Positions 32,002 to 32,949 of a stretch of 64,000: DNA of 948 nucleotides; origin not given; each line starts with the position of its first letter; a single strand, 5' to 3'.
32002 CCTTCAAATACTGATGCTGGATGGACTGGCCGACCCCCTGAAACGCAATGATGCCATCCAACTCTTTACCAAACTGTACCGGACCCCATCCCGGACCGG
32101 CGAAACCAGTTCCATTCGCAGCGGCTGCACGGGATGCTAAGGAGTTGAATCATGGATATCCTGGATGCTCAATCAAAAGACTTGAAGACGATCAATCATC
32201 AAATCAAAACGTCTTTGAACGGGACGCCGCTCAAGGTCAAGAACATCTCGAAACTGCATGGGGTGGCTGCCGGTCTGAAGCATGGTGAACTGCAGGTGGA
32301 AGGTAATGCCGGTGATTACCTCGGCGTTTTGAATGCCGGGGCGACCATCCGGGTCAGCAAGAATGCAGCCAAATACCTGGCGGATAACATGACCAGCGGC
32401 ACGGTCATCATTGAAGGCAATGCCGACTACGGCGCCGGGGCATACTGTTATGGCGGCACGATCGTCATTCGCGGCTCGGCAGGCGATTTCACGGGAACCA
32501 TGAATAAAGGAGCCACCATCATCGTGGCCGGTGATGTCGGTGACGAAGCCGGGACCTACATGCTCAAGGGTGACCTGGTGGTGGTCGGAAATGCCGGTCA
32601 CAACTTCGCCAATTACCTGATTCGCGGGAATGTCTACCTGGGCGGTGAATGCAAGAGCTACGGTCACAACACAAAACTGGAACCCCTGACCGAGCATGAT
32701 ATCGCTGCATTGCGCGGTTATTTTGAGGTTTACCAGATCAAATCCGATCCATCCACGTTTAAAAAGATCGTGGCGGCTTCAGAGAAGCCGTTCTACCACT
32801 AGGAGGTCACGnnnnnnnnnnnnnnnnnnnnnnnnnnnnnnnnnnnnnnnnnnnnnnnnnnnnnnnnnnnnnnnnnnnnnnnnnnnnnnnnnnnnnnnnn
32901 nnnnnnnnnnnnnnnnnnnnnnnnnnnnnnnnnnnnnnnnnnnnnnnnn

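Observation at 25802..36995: Eight-gene operon wiring a NuoE/NuoF (Bfu-type) module and an HdrA-MvhD fusion to an FrhB-family protein and a split GltB-like module: candidate uncharacterised electron-bifurcating oxidoreductase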

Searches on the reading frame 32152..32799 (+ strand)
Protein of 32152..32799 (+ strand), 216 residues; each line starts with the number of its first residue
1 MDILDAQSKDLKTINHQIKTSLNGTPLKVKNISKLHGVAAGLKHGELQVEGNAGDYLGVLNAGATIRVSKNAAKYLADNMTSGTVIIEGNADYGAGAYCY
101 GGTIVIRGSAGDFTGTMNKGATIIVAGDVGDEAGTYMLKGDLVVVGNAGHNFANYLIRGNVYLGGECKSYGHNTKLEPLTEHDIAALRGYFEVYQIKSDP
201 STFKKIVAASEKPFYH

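Call 9: search_protein_families(library=pfam, proteins=[window:32152-32799:+], max_evalue=0.001)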
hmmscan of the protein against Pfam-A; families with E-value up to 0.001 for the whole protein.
window:32152-32799:+ (216 aa): 1 family
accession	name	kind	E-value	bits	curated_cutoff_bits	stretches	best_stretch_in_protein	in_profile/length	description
PF01493.24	GXGXG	-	2.6e-17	63.4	32.5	1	31-174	17-173/190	GXGXG motif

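Call 34: search_solved_structures(query=window:32152-32799:+, max_evalue=0.01)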
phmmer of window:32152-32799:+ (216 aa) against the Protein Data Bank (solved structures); distinct sequences matched with E-value up to 0.01: 10.
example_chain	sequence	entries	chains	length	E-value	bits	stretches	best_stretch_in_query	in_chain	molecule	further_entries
9sfi_R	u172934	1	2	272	3e-15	59.5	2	79-151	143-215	Tungsten-containing formylmethanofuran dehydrogenase 2 subunit C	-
5t5i_C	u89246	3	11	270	1.5e-14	57.2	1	28-136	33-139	Tungsten-containing formylmethanofuran dehydrogenase 2 subunit C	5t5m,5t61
7bkb_I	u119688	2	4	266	4.9e-14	55.5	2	49-135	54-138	Formylmethanofuran dehydrogenase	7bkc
8rja_C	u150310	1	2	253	1.8e-12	50.4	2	42-148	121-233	formylmethanofuran dehydrogenase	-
6s6y_C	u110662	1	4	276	1.7e-11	47.2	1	32-164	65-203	Formylmethanofuran dehydrogenase subunit C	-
9sw6_K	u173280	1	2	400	3.6e-11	46.2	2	41-147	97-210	Molybdenum-containing formylmethanofuran dehydrogenase 1 subunit C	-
7mfm_G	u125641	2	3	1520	3.8e-06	29.8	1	46-180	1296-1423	Glutamate synthase (NADPH) large chain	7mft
2vdc_A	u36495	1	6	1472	8.8e-06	28.6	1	45-163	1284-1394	GLUTAMATE SYNTHASE [NADPH] LARGE CHAIN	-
1ea0_A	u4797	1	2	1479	8.8e-06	28.6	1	45-163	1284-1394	GLUTAMATE SYNTHASE [NADPH] LARGE CHAIN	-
6s6s_A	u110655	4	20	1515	9.1e-06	28.5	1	45-163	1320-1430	Glutamate synthase [NADPH] large chain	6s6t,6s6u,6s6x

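Call 38: search_protein_families(library=ncbifam, proteins=[window:32152-32799:+], max_evalue=0.00001)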
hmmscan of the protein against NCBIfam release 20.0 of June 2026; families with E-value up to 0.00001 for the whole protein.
window:32152-32799:+ (216 aa): 3 families
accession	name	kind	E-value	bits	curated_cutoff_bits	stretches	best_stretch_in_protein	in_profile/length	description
TIGR03122.1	one_C_dehyd_C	equivalog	1.1e-24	87.1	130.65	1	31-173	67-216/260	formylmethanofuran dehydrogenase subunit C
NF042910.1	FMH_DH_FwdC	exception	9.3e-22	77.3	340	2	66-166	84-191/271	tungsten-dependent formylmethanofuran dehydrogenase subunit FwdC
NF008730.0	PRK11750.1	equivalog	5.3e-11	40.6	1047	1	46-184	1291-1421/1490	glutamate synthase large subunit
